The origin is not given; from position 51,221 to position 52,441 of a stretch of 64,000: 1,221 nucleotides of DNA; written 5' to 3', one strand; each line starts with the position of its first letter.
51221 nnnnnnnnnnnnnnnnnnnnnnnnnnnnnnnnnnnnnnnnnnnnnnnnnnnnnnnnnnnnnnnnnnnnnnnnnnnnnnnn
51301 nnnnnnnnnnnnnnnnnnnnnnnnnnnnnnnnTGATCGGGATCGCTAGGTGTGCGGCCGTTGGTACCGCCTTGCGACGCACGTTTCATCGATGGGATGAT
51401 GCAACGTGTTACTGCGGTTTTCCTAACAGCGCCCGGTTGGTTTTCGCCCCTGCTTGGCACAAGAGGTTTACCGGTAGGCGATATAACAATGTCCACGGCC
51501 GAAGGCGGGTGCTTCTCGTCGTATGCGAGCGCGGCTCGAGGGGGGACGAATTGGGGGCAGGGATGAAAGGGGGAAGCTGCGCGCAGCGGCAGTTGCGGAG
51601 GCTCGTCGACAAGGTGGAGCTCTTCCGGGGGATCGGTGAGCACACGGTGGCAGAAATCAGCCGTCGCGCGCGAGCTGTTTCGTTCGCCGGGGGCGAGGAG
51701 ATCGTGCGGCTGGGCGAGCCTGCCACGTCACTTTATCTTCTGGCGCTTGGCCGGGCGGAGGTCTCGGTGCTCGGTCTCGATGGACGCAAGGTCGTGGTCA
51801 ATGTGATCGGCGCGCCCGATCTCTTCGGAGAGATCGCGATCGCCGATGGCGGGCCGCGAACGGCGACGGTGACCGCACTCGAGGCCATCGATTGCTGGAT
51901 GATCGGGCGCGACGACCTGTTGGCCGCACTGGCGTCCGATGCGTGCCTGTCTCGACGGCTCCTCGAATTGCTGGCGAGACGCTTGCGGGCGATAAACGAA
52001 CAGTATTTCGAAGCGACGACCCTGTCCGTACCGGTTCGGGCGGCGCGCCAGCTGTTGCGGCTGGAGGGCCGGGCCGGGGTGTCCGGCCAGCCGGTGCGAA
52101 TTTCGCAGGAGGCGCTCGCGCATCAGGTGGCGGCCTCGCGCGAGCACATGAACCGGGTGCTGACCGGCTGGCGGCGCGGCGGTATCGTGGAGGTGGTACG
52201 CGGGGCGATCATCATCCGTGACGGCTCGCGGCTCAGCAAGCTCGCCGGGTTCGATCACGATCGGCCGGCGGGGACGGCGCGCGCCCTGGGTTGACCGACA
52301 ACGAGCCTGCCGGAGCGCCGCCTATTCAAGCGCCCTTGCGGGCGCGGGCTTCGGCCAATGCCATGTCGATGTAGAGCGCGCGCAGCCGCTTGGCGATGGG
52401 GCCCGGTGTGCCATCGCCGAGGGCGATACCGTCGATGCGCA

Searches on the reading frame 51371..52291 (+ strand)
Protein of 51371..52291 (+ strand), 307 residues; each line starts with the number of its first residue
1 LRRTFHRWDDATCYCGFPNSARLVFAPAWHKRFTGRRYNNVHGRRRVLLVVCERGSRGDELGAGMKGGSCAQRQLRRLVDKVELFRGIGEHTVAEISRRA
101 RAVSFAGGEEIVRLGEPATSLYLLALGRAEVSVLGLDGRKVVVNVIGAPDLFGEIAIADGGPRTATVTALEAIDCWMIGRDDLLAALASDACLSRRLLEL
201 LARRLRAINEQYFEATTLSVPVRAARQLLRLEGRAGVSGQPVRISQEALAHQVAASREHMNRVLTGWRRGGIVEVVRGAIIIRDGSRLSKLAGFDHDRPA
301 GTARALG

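Call 73: search_protein_families(library=ncbifam, proteins=[window:51371-52291:+], max_evalue=0.001)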
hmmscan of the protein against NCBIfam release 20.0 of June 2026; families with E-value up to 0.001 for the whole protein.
window:51371-52291:+ (307 aa): 10 families
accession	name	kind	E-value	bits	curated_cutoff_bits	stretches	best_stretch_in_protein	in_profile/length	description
NF058543.1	ActPatMycb56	equivalog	2.5e-15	56.2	460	1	83-208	2-125/317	acetyltransferase Pat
NF008732.0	PRK11753.1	equivalog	3.7e-14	52.7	266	1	93-282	16-210/214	cAMP-activated global transcriptional regulator CRP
NF007707.0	PRK10402.1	subfamily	8.2e-10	38.7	180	1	94-292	25-218/226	transcriptional regulator YeiL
NF041163.2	encap_f2b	equivalog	2.6e-09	36.7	400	1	80-211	74-207/450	family 2B encapsulin nanocompartment shell protein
TIGR03896.1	cyc_nuc_ocin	subfamily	2.4e-08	33.7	161.05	1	76-205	137-266/317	bacteriocin-type transport-associated protein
NF052518.1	TransRegLdrP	equivalog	1.5e-07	31.7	300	1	107-278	6-174/195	transcriptional regulator LdrP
NF006901.0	PRK09392.1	equivalog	4.5e-07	29.4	211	1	79-292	9-221/236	transcriptional activator FtrB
NF050806.1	TransRegFixKCaul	equivalog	1.4e-06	27.7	300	1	94-291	17-213/215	transcriptional regulator FixK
TIGR03697.1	NtcA_cyano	equivalog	4.7e-05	23.2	244.95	1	110-290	3-190/193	global nitrogen regulator NtcA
NF050815.1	TransActFtrBCaul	equivalog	0.00048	19.4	300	1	79-293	11-224/251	transcriptional activator FtrB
